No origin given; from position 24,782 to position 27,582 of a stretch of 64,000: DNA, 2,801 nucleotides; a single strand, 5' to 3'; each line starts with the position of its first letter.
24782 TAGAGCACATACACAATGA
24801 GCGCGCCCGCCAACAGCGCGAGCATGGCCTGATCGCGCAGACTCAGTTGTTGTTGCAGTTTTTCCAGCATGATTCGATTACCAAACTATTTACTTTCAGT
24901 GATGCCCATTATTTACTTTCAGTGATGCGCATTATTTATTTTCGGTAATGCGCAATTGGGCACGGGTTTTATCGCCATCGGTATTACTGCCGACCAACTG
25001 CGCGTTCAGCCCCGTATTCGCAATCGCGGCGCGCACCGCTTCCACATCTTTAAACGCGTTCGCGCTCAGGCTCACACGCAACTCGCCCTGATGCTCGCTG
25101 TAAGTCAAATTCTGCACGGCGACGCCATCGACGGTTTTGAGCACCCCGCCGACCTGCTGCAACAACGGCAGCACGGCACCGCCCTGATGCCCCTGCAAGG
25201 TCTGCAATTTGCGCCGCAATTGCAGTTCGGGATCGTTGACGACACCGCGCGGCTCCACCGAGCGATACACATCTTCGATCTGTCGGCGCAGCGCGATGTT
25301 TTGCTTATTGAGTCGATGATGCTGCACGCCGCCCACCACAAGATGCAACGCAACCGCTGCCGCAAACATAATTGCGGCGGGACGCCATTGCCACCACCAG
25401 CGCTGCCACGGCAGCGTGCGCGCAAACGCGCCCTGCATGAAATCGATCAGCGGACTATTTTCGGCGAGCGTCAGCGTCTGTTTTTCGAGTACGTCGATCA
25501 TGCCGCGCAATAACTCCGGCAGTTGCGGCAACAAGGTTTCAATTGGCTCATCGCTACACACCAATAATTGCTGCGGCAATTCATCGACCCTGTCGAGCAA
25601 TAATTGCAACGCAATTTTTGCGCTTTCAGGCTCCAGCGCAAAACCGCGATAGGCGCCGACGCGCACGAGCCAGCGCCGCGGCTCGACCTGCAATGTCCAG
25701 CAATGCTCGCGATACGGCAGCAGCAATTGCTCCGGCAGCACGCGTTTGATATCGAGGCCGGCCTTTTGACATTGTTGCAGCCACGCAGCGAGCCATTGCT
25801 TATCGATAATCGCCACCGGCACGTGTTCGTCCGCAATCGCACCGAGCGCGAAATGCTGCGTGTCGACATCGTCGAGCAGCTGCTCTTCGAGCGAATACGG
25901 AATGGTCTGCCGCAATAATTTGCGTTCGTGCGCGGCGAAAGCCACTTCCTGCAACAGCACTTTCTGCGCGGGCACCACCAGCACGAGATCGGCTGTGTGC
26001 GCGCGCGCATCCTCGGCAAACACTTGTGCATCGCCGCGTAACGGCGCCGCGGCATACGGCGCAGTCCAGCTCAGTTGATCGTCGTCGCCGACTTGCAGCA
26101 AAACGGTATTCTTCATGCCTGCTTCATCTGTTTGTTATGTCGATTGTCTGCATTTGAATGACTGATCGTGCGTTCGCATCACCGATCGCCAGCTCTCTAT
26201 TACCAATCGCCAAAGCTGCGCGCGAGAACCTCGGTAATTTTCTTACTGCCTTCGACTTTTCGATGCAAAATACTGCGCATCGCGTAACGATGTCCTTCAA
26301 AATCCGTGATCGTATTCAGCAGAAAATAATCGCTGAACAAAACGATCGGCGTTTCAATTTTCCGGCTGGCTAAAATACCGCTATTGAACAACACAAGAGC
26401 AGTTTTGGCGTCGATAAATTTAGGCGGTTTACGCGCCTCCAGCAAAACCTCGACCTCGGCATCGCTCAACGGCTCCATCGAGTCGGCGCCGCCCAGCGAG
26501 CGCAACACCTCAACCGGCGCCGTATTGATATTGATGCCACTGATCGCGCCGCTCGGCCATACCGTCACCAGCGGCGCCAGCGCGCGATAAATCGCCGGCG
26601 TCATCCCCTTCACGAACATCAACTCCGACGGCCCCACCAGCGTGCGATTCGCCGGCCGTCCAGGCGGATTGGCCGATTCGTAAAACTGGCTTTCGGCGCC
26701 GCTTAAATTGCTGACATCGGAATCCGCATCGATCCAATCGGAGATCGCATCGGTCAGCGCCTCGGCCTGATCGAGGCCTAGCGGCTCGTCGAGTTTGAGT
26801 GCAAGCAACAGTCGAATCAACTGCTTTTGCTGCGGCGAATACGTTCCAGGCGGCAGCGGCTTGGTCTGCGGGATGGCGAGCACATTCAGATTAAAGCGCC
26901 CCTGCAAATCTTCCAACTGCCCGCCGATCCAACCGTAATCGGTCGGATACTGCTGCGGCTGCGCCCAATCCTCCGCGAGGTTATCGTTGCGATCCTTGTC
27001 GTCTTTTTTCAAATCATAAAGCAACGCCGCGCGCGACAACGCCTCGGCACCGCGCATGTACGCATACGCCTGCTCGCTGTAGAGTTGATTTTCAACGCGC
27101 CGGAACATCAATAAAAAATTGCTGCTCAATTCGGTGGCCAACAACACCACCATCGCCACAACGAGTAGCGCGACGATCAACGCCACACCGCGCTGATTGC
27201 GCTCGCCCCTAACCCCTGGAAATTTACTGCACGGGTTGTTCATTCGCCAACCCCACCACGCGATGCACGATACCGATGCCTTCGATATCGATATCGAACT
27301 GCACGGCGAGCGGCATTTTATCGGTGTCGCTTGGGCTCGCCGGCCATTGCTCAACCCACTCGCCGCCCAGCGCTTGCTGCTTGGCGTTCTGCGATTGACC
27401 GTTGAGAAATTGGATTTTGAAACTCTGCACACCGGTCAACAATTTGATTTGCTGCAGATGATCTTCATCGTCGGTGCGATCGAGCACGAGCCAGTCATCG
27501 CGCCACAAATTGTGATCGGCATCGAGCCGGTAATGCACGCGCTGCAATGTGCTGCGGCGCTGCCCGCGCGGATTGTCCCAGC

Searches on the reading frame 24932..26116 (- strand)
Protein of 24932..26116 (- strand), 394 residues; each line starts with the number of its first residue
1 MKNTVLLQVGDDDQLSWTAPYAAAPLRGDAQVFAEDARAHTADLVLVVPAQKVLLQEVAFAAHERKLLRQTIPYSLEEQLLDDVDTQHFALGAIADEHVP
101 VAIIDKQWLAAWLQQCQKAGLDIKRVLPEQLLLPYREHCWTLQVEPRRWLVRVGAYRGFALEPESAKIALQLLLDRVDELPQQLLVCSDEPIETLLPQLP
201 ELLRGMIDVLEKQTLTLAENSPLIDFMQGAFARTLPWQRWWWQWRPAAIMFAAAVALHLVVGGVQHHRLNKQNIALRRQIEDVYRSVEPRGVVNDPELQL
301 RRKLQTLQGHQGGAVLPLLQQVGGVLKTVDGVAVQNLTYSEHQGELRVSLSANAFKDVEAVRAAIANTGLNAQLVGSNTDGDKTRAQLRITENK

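Call 66: search_protein_families(library=pfam, proteins=[window:24932-26116:-], max_evalue=0.00001)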
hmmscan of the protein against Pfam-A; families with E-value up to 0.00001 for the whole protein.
window:24932-26116:- (394 aa): 2 families
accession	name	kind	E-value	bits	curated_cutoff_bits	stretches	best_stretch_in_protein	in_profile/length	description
PF05134.19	T2SSL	-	8.9e-32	110.8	25.5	1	38-195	43-195/231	Type II secretion system (T2SS), protein L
PF12693.12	GspL_C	-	8.2e-24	84.7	29.6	1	241-392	4-156/158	GspL periplasmic domain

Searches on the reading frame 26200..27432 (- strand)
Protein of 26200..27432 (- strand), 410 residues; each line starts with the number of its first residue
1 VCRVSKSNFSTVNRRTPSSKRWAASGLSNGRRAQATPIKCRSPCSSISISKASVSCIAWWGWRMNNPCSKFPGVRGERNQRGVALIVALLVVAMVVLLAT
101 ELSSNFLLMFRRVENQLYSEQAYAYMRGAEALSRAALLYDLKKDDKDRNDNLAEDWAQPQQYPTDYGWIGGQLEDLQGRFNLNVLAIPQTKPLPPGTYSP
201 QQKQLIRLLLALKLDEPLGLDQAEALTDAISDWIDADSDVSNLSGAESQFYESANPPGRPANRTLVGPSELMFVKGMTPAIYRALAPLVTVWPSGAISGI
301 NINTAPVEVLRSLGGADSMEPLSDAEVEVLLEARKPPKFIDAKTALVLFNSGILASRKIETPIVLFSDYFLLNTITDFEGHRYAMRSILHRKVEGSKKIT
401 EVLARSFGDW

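Call 66: search_protein_families(library=pfam, proteins=[window:26200-27432:-], max_evalue=0.00001)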
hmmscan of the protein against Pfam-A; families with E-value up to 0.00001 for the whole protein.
window:26200-27432:- (410 aa): 1 family
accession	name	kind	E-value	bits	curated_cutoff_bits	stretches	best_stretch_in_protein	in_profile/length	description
PF21687.3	T2SSK_1st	-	3.4e-27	95.7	26.2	1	178-293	1-106/107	Type II secretion system (T2SS), protein K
